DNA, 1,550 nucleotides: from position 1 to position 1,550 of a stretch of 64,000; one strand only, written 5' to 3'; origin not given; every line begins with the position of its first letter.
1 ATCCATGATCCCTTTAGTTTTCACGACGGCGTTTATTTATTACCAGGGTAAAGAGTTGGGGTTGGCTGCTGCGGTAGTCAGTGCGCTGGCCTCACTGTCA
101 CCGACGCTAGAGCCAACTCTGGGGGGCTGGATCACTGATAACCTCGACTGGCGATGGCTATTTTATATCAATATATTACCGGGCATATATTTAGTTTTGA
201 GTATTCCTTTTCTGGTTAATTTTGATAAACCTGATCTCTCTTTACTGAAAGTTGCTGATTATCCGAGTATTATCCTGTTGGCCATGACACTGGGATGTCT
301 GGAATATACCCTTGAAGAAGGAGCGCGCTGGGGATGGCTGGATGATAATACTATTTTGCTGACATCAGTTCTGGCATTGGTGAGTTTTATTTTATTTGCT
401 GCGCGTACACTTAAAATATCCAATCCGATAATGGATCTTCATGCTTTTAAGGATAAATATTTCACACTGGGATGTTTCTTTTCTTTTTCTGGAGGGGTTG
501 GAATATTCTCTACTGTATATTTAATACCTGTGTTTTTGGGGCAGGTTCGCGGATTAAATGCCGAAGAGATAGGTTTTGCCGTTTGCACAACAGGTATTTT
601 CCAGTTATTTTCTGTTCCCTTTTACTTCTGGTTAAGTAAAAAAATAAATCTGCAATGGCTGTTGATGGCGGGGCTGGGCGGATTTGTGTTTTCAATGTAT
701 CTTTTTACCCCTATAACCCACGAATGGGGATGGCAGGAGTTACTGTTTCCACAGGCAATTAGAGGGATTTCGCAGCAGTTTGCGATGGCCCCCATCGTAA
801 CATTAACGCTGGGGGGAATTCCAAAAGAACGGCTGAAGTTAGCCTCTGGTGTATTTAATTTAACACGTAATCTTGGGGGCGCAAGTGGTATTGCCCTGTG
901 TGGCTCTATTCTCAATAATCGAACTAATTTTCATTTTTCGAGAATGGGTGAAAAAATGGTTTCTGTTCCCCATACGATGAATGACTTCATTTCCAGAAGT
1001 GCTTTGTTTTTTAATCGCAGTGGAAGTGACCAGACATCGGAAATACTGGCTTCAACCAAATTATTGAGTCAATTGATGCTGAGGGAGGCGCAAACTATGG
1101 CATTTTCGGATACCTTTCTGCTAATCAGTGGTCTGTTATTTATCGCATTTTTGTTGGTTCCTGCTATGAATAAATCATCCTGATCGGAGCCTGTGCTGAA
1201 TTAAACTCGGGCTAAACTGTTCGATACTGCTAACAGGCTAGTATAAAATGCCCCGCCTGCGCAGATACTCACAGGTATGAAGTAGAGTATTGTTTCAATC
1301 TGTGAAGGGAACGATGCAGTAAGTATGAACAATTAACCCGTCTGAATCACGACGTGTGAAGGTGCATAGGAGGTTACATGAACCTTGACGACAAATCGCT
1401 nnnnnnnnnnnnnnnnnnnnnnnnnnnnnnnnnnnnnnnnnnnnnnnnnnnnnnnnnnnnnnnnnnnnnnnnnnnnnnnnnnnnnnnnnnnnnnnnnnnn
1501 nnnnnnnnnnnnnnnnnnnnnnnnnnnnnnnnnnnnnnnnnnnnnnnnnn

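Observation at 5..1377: An MFS efflux transporter gene precedes smrA where K-12 has abgR and the McaS sRNA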

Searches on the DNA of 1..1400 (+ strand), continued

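Call 54: get_annotated_region(hit=H78, flank=4000)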
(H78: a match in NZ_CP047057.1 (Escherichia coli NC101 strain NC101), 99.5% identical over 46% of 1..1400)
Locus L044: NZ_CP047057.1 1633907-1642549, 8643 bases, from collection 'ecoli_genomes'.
description: Escherichia coli NC101 chromosome, complete genome
organism: Escherichia coli NC101 strain NC101 (NCBI taxid 753642)
replicon: chromosome; assembly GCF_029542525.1
host: Mus musculus; source: -; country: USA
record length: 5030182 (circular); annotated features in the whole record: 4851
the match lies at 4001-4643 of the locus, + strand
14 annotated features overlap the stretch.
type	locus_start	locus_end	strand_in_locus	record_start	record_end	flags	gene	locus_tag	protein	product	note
CDS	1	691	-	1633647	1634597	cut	uspE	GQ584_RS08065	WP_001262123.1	universal stress protein UspE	-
CDS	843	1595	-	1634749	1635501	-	fnr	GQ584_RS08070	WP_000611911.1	fumarate/nitrate reduction transcriptional regulator Fnr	-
CDS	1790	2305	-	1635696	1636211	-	ogt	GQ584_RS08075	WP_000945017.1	methylated-DNA--[protein]-cysteine S-methyltransferase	-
CDS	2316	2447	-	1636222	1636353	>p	-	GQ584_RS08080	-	hypothetical protein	incomplete; partial in the middle of a contig; missing N-terminus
CDS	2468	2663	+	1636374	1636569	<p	-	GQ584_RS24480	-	LysR family transcriptional regulator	frameshifted; internal stop; incomplete; partial in the middle of a contig; missing N-terminus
CDS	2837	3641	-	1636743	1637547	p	-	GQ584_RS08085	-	AraC family transcriptional regulator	frameshifted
CDS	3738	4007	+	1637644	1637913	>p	-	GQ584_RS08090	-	biotin/lipoyl-binding protein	incomplete; partial in the middle of a contig; missing C-terminus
CDS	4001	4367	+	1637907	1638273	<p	-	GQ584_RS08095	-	DHA2 family efflux MFS transporter permease subunit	frameshifted; incomplete; partial in the middle of a contig; missing N-terminus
CDS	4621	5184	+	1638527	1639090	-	smrA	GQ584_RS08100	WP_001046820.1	DNA endonuclease SmrA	-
CDS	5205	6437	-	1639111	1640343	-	dgcM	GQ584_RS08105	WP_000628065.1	diguanylate cyclase DgcM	-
CDS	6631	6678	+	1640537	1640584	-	ydaN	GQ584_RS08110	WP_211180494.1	protein YnaN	-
CDS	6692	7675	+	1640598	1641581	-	zntB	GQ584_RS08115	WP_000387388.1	zinc transporter ZntB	-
CDS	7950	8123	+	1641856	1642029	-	ynaL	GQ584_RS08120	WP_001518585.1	proline-rich small protein YnaL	-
CDS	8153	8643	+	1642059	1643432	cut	dbpA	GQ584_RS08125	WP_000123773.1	ATP-dependent RNA helicase DbpA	-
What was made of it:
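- NC101 has a frameshifted regulator and an adaptor-permease internal deletion (call 54).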

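Call 58: search_dna_similar(query=L001:12250-12450:+, collection=ecoli_genomes, mode=near, max_rows=10, rows=spread)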
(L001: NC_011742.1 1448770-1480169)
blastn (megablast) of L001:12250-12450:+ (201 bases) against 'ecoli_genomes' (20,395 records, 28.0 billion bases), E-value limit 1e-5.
Records with a match: 5342; places in all: 5344; records where one place covers at least 80% of the query: 1051.
Genomes with a match: 5342 of 5426; with a place that covers at least 80% of the query: 1051. Places per genome that has any: lowest 1, median 1, highest 2. On chromosomes: 5338 places; on plasmids: 6.
Best place of each record, by identity: >=99% 575; 95-99% 210; 90-95% 122; 80-90% 4435.
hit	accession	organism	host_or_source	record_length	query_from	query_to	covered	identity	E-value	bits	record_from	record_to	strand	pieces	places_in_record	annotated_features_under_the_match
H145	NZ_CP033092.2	Escherichia coli DSM 30083 = JCM 1649 = ATCC 11775 strain ...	-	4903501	1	201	100%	100.0%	4e-100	372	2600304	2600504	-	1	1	hypothetical protein | LysR family transcriptional regulator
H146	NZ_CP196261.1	Escherichia coli strain AH21C082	Homo sapiens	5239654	1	201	100%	89.7%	9e-67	261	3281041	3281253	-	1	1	AbgT family transporter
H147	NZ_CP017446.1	Escherichia coli O157:H7 strain 9234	Cattle Hide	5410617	1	98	49%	83.6%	4e-16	94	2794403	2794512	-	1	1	abgT: p-aminobenzoyl-glutamate transporter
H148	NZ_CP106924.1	Escherichia coli strain MFDS1016424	spicy squid salad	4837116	2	98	48%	84.4%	3e-17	97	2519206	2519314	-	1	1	abgT: p-aminobenzoyl-glutamate transporter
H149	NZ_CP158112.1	Escherichia coli strain EC187792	Homo sapiens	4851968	2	98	48%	83.5%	1e-15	92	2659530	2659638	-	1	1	abgT: p-aminobenzoyl-glutamate transporter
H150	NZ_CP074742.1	Escherichia coli strain RM6927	Homo sapiens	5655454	2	95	47%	84.9%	3e-17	97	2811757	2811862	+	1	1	abgT: p-aminobenzoyl-glutamate transporter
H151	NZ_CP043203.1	Escherichia coli O16:H48 strain PG20180058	mouse gut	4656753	5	98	47%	84.0%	1e-15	92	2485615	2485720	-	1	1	abgT: p-aminobenzoyl-glutamate transporter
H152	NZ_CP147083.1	Escherichia coli strain JSWP006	municipal wastewater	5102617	2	95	47%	84.0%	1e-15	92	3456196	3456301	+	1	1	abgT: p-aminobenzoyl-glutamate transporter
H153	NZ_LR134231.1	Escherichia coli strain NCTC9087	missing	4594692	5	98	47%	84.0%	1e-15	92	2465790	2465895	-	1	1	abgT: p-aminobenzoyl-glutamate transporter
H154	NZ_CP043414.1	Escherichia coli strain EC42405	bovine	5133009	5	50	23%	100.0%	6e-14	86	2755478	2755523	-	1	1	abgT: p-aminobenzoyl-glutamate transporter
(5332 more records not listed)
